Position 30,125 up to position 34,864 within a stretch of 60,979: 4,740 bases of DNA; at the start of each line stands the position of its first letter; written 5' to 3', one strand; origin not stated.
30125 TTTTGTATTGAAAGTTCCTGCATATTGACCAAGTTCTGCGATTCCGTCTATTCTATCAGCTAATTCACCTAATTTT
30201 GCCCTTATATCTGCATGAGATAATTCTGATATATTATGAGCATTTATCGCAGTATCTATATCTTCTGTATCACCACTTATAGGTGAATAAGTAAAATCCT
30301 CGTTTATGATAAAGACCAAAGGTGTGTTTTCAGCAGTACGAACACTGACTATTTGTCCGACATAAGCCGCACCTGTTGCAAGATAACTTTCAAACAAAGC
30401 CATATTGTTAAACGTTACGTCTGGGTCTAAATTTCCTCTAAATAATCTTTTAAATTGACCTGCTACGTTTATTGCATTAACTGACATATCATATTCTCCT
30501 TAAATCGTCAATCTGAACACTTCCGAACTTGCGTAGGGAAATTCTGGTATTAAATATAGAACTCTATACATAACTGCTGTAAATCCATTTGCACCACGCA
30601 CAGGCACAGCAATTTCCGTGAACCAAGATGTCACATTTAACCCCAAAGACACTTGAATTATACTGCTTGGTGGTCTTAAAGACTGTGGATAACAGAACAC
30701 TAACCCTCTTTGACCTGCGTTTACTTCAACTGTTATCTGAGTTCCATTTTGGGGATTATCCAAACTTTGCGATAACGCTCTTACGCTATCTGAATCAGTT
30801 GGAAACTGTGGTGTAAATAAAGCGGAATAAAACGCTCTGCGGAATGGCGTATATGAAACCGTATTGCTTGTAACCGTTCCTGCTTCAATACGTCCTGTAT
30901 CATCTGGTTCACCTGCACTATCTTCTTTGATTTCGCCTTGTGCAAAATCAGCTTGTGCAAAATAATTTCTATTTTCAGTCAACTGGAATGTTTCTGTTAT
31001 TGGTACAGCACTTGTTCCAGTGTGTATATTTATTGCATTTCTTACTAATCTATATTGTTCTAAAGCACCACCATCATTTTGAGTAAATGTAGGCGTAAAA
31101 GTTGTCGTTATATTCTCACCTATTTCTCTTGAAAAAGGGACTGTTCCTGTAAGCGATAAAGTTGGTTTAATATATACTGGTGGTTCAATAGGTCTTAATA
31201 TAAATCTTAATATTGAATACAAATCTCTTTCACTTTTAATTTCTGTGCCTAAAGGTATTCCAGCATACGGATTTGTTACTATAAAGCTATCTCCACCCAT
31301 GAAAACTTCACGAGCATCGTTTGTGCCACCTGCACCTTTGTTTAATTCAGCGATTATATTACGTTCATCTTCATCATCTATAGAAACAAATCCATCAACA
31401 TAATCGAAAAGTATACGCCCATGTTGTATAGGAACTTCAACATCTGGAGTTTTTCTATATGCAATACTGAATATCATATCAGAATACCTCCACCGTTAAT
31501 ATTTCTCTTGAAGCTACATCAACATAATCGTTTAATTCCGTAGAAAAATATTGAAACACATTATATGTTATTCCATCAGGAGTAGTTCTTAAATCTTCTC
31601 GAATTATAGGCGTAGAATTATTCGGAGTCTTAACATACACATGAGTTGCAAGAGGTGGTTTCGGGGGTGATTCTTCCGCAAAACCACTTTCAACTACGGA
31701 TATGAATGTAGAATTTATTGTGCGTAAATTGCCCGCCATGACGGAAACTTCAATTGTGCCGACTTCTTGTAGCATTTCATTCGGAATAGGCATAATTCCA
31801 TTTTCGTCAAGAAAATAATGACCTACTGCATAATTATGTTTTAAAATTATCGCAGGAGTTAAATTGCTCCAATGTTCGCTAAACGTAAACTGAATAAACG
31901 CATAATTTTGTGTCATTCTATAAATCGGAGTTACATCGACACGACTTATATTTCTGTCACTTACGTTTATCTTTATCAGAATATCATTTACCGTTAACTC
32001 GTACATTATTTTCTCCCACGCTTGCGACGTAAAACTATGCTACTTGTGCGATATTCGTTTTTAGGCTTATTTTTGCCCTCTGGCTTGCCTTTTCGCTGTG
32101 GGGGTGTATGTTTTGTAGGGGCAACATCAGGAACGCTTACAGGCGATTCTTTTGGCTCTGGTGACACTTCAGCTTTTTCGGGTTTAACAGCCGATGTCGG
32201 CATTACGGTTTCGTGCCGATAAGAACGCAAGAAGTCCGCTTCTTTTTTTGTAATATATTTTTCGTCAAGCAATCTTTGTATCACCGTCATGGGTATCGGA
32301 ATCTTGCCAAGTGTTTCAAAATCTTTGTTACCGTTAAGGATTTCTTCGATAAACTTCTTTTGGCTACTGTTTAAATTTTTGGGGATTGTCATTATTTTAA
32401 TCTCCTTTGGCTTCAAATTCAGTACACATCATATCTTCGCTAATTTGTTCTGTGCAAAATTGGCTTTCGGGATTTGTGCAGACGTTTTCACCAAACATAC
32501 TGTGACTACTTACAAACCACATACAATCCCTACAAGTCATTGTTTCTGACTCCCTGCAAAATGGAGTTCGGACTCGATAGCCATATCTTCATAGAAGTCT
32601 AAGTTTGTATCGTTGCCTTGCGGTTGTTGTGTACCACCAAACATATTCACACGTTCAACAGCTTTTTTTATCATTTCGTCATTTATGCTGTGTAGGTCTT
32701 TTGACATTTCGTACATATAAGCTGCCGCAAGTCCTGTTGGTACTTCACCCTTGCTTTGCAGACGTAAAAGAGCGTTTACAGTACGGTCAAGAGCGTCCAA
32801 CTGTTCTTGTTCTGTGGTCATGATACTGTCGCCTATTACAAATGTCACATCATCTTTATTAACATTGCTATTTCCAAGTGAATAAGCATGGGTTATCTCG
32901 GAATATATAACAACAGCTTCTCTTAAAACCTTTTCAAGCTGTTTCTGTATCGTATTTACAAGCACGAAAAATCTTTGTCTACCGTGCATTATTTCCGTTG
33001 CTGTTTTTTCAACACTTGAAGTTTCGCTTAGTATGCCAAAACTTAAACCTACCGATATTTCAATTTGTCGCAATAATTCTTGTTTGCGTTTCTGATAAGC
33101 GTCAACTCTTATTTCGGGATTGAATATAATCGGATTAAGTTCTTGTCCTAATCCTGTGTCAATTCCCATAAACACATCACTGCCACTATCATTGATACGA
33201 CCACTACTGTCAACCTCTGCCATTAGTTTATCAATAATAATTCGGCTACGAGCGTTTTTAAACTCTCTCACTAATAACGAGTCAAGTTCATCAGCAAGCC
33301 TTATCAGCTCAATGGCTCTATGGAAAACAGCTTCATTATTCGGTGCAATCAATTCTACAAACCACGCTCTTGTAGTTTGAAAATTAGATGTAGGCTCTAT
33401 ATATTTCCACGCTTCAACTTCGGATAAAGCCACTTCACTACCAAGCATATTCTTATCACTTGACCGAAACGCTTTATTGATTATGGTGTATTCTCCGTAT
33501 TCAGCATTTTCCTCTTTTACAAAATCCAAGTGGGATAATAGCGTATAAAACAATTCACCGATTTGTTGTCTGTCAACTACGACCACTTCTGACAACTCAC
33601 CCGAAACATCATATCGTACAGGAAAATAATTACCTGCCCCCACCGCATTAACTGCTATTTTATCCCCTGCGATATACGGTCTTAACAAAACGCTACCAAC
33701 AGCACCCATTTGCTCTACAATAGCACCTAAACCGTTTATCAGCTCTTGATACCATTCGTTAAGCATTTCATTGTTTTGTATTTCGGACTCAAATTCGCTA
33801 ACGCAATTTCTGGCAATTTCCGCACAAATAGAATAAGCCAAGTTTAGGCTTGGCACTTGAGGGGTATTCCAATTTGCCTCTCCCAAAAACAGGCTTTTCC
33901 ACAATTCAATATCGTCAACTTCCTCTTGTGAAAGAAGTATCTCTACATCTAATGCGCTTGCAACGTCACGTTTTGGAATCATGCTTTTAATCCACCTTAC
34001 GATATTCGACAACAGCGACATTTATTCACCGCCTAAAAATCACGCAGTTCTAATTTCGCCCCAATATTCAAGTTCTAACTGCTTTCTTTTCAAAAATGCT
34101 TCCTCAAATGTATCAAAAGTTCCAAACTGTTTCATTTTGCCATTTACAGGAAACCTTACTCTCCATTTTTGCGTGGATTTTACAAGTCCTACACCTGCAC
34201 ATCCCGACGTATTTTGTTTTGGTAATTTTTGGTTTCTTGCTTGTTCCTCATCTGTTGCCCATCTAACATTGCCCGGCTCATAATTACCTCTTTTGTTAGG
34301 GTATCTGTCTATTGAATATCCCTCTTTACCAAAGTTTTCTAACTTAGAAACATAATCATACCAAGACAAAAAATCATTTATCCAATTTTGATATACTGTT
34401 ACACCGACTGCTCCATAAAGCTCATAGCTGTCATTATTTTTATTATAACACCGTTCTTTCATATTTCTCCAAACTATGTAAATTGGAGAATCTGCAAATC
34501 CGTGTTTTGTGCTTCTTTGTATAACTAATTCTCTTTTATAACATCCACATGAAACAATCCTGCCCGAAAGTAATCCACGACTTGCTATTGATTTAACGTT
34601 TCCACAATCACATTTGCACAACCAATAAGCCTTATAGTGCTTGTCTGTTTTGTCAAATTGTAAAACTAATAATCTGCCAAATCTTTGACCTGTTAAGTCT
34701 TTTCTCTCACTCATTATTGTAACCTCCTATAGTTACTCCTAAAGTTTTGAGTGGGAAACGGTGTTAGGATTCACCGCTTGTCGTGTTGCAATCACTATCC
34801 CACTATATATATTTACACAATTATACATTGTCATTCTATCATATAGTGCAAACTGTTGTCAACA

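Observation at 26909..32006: Five-gene fibre-like paralog family with C1q/TNF-like motifs embedded between the portal and scaffold genes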

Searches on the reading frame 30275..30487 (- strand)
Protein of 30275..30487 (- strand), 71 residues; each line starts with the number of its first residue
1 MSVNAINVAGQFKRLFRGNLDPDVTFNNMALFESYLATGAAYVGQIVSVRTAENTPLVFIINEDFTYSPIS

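Call 68: search_solved_structures(query=A5, max_evalue=10, show_alignments=2)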
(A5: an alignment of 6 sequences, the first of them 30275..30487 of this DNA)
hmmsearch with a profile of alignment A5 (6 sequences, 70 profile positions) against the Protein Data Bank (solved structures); distinct sequences matched with E-value up to 10: 7.
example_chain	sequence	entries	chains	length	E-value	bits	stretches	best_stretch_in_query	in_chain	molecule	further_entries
1b0a_A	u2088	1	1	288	1.1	12.6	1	4-36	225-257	PROTEIN (FOLD BIFUNCTIONAL PROTEIN)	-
5o22_A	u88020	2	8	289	1.1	12.6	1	4-36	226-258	Bifunctional protein FolD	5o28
5o2a_A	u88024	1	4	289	1.1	12.6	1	4-36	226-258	Bifunctional protein FolD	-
2exh_A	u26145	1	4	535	1.2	12.5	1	19-49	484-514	beta-D-xylosidase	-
2exi_A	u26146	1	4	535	1.2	12.4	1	19-49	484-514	beta-D-xylosidase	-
2exk_A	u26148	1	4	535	1.2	12.4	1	19-49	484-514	beta-D-xylosidase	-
2exj_A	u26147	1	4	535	1.2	12.4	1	19-49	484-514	beta-D-xylosidase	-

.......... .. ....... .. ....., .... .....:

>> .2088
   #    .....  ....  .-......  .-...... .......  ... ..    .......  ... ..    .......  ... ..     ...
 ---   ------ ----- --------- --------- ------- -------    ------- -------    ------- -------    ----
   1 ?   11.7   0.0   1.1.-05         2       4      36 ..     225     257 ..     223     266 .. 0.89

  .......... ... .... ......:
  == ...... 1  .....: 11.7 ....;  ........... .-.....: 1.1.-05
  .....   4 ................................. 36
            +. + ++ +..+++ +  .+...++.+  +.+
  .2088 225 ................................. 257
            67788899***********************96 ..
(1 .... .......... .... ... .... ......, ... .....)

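Call 83: search_protein_representatives(alignment_id=A5)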
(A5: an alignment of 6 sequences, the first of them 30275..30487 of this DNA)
Query: 6 sequences, 70 profile positions. Proteins with E-value up to 0.001 (for the whole library): 1542; up to 1e-10: 65; up to 1e-30: 0. The best 150 are listed.
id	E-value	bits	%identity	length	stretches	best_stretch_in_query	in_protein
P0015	9.2e-25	102.5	-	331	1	1-67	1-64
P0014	3.4e-24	100.7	-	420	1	1-67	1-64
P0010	4.6e-23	97.1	-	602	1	1-70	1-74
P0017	6.1e-19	83.9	-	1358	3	22-69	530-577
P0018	1.4e-18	82.7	-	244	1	1-69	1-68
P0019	1.5e-18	82.6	-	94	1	4-70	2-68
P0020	4.5e-17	77.9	-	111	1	1-69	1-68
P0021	2.1e-16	75.7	-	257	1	4-69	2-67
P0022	2.8e-16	75.3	-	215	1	3-70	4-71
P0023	7.4e-16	74.0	-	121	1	4-69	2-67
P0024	7.9e-16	73.9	-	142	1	3-70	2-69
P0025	1.1e-15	73.4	-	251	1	5-70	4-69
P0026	2.6e-15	72.3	-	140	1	5-69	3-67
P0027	4.3e-15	71.5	-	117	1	4-70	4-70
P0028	4.9e-15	71.3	-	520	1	4-69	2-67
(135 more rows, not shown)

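Call 85: search_protein_families(library=pfam, alignment_id=A6, max_evalue=0.001)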
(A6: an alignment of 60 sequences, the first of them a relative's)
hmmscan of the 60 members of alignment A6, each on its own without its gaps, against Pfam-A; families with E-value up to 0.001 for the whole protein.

A. member 1, P0017 (1358 aa): 0 families

B. families by the number of members that match (of 60 scanned): 23 families
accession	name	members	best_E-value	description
PF03382.20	DUF285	2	7.5e-51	Mycoplasma protein of unknown function, DUF285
PF12799.13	LRR_4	2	1.1e-06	Leucine Rich repeats (2 copies)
PF24243.1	Phage_tail_C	2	3.4e-06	Phage tail tip domain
PF13540.12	RCC1_2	1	2.5e-23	Regulator of chromosome condensation (RCC1) repeat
PF25390.1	WD40_RLD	1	1.3e-20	RCC1-like domain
PF22337.1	Phage_fiber_rpt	1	6.3e-13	Phage tail fiber repeats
PF01391.23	Collagen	1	4e-10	Collagen triple helix repeat (20 copies)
PF07484.17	Collar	1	1e-08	Phage Tail Collar Domain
PF13166.12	AAA_13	1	2.9e-07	AAA domain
PF13855.12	LRR_8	1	2.8e-06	Leucine rich repeat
PF07921.17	Fibritin_C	1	1.1e-05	Fibritin C-terminal region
PF05658.19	YadA_head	1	1.4e-05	YadA head domain repeat (2 copies)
PF23991.1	DUF7310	1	1.6e-05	Coiled-coil region of unknown function (DUF7310)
PF04108.17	ATG17_like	1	2.5e-05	Autophagy protein ATG17-like domain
PF00038.26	Filament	1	3e-05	Intermediate filament protein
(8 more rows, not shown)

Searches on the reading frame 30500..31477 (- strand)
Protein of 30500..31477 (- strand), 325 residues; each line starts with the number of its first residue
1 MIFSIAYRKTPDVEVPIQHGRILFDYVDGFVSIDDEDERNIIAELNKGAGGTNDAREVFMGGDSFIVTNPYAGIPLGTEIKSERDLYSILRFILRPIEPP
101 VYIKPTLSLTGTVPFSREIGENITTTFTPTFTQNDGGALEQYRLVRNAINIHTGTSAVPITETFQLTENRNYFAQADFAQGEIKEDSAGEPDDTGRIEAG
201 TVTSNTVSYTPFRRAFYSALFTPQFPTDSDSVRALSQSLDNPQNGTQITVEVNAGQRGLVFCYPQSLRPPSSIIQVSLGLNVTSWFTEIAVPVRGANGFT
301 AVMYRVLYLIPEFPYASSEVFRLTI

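Call 3: search_protein_families(library=phrogs, proteins=[window:30500-31477:-], max_evalue=0.01)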
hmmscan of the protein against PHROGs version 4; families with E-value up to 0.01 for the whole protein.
window:30500-31477:- (325 aa): 1 family
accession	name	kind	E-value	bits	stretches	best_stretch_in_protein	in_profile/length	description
phrog_35541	-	unknown function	9.9e-15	55.3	1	195-324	402-530/532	-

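Call 4: search_protein_families(library=pfam, proteins=[window:30500-31477:-], max_evalue=0.1)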
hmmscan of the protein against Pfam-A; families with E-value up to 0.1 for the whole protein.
window:30500-31477:- (325 aa): 0 families

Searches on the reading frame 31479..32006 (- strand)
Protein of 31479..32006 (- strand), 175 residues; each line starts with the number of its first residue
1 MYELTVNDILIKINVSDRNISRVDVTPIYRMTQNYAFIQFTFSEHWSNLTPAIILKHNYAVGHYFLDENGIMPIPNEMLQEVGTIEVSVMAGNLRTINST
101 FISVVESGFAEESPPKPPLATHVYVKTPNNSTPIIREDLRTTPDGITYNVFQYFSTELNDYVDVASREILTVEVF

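Call 3: search_protein_families(library=phrogs, proteins=[window:31479-32006:-], max_evalue=0.01)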
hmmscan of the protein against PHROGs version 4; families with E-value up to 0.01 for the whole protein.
window:31479-32006:- (175 aa): 1 family
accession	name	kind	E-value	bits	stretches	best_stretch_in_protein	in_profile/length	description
phrog_19695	-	unknown function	0.0016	19.7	1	10-114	3-109/164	-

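Call 4: search_protein_families(library=pfam, proteins=[window:31479-32006:-], max_evalue=0.1)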
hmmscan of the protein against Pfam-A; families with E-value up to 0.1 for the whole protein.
window:31479-32006:- (175 aa): 0 families

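Call 115: search_solved_structures(query=A7, max_evalue=10, show_alignments=1)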
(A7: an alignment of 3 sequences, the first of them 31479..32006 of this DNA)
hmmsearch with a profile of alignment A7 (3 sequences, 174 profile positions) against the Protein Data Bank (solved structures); distinct sequences matched with E-value up to 10: 0.

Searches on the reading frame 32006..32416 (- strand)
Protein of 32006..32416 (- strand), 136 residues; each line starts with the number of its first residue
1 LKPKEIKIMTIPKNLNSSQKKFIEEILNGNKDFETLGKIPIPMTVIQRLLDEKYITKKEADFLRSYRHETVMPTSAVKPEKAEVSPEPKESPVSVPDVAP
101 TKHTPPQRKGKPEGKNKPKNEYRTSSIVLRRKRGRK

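Call 3: search_protein_families(library=phrogs, proteins=[window:32006-32416:-], max_evalue=0.01)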
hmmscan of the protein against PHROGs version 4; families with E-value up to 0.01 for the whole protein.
window:32006-32416:- (136 aa): 0 families

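Call 4: search_protein_families(library=pfam, proteins=[window:32006-32416:-], max_evalue=0.1)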
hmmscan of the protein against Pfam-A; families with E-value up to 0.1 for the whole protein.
window:32006-32416:- (136 aa): 1 family
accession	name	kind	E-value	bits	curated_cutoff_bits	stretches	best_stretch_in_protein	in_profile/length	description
PF17727.6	CtsR_C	-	0.049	14.3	23.8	1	45-71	25-51/72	CtsR C-terminal dimerization domain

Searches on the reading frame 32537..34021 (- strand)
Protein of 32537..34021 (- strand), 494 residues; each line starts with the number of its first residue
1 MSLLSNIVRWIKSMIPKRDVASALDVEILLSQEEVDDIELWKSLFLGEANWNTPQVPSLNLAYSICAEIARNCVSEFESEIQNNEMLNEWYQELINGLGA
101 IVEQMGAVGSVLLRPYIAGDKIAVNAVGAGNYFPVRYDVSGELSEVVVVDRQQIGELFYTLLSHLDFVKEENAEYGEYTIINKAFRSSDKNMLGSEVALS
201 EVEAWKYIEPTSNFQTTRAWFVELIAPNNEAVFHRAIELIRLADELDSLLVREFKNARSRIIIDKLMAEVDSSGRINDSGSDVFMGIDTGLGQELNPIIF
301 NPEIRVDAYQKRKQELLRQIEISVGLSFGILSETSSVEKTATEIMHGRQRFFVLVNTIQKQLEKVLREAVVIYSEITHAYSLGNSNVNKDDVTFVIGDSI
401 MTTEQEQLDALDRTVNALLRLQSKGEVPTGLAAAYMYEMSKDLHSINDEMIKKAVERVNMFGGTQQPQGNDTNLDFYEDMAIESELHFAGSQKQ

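Call 3: search_protein_families(library=phrogs, proteins=[window:32537-34021:-], max_evalue=0.01)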
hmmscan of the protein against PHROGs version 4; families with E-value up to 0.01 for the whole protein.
window:32537-34021:- (494 aa): 1 family
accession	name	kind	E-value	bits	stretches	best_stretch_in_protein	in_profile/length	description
phrog_533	-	head and packaging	9.8e-68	229.8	1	11-418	10-450/495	portal protein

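Call 4: search_protein_families(library=pfam, proteins=[window:32537-34021:-], max_evalue=0.1)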
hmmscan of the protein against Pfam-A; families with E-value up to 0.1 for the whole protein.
window:32537-34021:- (494 aa): 1 family
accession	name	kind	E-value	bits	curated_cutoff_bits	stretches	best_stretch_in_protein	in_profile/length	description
PF05133.19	SPP1_portal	-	0.072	12.5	25.5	0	100-412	92-378/416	Phage portal protein, SPP1 Gp6-like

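Call 8: search_dna_similar(query=window:32537-34021:-, collection=phages, mode=protein, max_rows=25, max_evalue=0.001)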
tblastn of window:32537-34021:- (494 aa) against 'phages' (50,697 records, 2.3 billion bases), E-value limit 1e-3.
Records with a match: 192; places in all: 194; records where one place covers at least 80% of the query: 80.
Best place of each record, by identity: <60% 192.
By first word of the organism name: Streptococcus 121; Bacillus 21; Listeria 16; Clostridium 8; Lactobacillus 7; Bacteriophage 4; Latilactobacillus 3; Clostridioides 2; Faecalibacterium 2; Ruminococcus 1; and 7 more.
By host as written in the record: - 16; Listeria monocytogenes 10; Streptococcus thermophilus 10; Streptococcus thermophilus ST67009 7; Clostridium difficile 6; Bacillus cereus 6; Bacillus thuringiensis 4; Bacillus cereus LH002 2; and 107 more.
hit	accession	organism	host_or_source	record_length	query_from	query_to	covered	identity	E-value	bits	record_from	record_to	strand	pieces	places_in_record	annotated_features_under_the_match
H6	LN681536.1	Clostridium phage phiCD146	Clostridium difficile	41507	4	420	84%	29.6%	1e-43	171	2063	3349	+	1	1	Minor capsid protein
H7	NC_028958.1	Clostridium phage phiCD146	Clostridium difficile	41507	4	420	84%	29.6%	1e-43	171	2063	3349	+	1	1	portal protein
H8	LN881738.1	Clostridium phage slur17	Escherichia coli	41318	4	420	84%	29.6%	2e-42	167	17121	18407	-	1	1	Phage portal protein, SPP1 Gp6-like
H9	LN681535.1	Clostridium phage phiCD111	Clostridium difficile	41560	4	420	84%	29.6%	2e-42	167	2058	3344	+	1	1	Minor capsid protein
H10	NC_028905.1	Clostridium phage phiCD111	Clostridium difficile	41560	4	420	84%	29.6%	2e-42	167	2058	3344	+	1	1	portal protein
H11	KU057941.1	Clostridium phage CDSH1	Clostridium difficile AIU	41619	4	420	84%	29.6%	2e-42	167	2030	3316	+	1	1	portal protein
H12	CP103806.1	Clostridioides phage Hain-Saunders-2022a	Clostridioides difficile ST632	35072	3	420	85%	29.4%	3e-40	160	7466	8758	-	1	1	phage portal protein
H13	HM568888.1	Clostridium phage phiCD38-2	Clostridium difficile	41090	4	420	84%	29.4%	1e-43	171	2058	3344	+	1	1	minor capsid protein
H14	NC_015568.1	Clostridium phage phiCD38-2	Clostridium difficile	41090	4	420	84%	29.4%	1e-43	171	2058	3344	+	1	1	portal protein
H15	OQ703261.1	Clostridioides phage AR1075-1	Clostridioides difficile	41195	4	420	84%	29.4%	1e-43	171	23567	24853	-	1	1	hypothetical protein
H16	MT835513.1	Bacteriophage sp.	human fecal samples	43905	1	409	83%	28.5%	7e-37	150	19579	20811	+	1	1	record has no annotation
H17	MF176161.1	Bacillus phage Deep-Purple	Bacillus cereus LH002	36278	4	475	96%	23.7%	8e-15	84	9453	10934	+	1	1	portal protein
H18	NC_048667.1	Bacillus phage Deep-Purple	Bacillus cereus LH002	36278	4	475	96%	23.7%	8e-15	84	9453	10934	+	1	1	portal protein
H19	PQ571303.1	Ruminococcus phage RG-TP1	Mediterraneibacter gnavus (Ruminococcus ...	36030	27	439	84%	26.9%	2e-29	128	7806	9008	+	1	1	portal protein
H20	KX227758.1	Bacillus phage PfNC7401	Bacillus cereus NC7401/2455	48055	7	470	94%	23.7%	9e-11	71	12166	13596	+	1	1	portal protein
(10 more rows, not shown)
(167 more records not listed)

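Call 53: find_related_loci(query=window:32537-34021:-, collection=viral_contigs, flank=10000)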
Query window:32537-34021:- (494 aa) in viral_contigs; peptide patterns used: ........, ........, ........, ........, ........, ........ (x = any residue, [..] = any of these).
4 stretches matched a pattern, but none encodes a relative of the query by tblastn (E <= 1e-3).

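Call 71: get_annotated_region(hit=H13, flank=6000)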
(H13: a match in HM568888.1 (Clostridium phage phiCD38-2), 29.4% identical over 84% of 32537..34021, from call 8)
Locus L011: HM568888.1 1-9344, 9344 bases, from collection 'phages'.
description: Clostridium phage phiCD38-2, complete genome.
organism: Clostridium phage phiCD38-2 (NCBI taxid 1032362)
taxonomy: Viruses; Duplodnaviria; Heunggongvirae; Uroviricota; Caudoviricetes; Leicestervirus; Leicestervirus CD382
host: Clostridium difficile; source: -; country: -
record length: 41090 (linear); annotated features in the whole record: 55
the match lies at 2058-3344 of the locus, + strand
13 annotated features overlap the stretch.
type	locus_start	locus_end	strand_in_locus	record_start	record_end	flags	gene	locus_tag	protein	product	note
CDS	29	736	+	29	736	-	-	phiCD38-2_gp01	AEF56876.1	terminase small subunit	-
CDS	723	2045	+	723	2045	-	-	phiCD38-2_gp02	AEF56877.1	terminase large subunit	-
CDS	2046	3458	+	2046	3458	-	-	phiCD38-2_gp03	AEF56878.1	minor capsid protein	-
CDS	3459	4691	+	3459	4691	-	-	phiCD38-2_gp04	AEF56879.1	minor capsid protein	-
CDS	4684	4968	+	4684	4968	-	-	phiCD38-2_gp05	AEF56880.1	phage-related protein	-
CDS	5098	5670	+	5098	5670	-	-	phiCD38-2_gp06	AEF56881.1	scaffolding protein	-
CDS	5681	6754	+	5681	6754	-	-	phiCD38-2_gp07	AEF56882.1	phage coat protein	-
CDS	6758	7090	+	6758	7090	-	-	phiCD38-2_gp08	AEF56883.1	hypothetical protein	-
CDS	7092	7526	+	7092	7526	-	-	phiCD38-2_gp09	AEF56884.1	hypothetical protein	-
CDS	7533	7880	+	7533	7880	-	-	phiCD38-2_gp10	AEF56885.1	hypothetical protein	-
CDS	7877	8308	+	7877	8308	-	-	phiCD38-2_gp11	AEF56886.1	hypothetical protein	-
CDS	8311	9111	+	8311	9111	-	-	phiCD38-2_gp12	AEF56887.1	hypothetical protein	-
CDS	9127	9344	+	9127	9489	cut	-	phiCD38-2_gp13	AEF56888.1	hypothetical protein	-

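Call 106: find_related_loci(query=window:32537-34021:-, collection=metagenome_contigs, flank=10000)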
Query window:32537-34021:- (494 aa) in metagenome_contigs; peptide patterns used: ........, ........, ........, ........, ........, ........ (x = any residue, [..] = any of these).
142 stretches matched a pattern, but none encodes a relative of the query by tblastn (E <= 1e-3).

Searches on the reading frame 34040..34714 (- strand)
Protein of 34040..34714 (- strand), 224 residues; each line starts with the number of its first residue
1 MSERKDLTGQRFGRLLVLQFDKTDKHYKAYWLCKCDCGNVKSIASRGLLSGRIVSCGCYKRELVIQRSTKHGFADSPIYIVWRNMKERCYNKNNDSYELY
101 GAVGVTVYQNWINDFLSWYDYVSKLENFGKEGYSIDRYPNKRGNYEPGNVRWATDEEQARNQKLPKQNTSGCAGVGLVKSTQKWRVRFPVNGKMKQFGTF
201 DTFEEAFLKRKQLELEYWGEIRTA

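Call 19: search_protein_families(library=phrogs, proteins=[window:34040-34714:-], max_evalue=0.001)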
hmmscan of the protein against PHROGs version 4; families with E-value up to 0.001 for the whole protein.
window:34040-34714:- (224 aa): 13 families
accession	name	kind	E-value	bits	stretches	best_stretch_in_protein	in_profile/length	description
phrog_374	-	DNA, RNA and nucleotide metabolism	9e-69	233.8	1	3-222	193-411/617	HNH endonuclease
phrog_3377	-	DNA, RNA and nucleotide metabolism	2.6e-26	93.7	1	68-185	4-113/196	HNH endonuclease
phrog_2081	-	DNA, RNA and nucleotide metabolism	1.5e-23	84.7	1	22-164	42-197/433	HNH endonuclease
phrog_8790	-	DNA, RNA and nucleotide metabolism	9.2e-22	79.2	1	69-167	16-108/241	restriction endonuclease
phrog_99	-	DNA, RNA and nucleotide metabolism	2.4e-21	77.9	1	142-221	185-263/383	HNH endonuclease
phrog_4578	-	DNA, RNA and nucleotide metabolism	3.9e-21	76.3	1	131-220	28-117/130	HNH endonuclease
phrog_953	-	DNA, RNA and nucleotide metabolism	2.5e-16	61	1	66-212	212-356/420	HNH endonuclease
phrog_13470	-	DNA, RNA and nucleotide metabolism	9.2e-11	43.1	1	3-221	8-146/152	HNH endonuclease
phrog_3593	-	DNA, RNA and nucleotide metabolism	1.8e-07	32.1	1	145-209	123-188/210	HNH endonuclease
phrog_22195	-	unknown function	4.8e-06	27.4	1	5-61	8-60/148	-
phrog_28742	-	unknown function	8.3e-06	27.1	1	82-163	27-106/165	-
phrog_18493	-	unknown function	0.00013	23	1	3-39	56-89/136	-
phrog_24751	-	DNA, RNA and nucleotide metabolism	0.00056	21.1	0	179-211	18-50/65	HNH endonuclease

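Call 20: search_protein_families(library=pfam, proteins=[window:34040-34714:-], max_evalue=0.01)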
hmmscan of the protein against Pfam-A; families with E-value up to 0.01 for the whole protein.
window:34040-34714:- (224 aa): 0 families
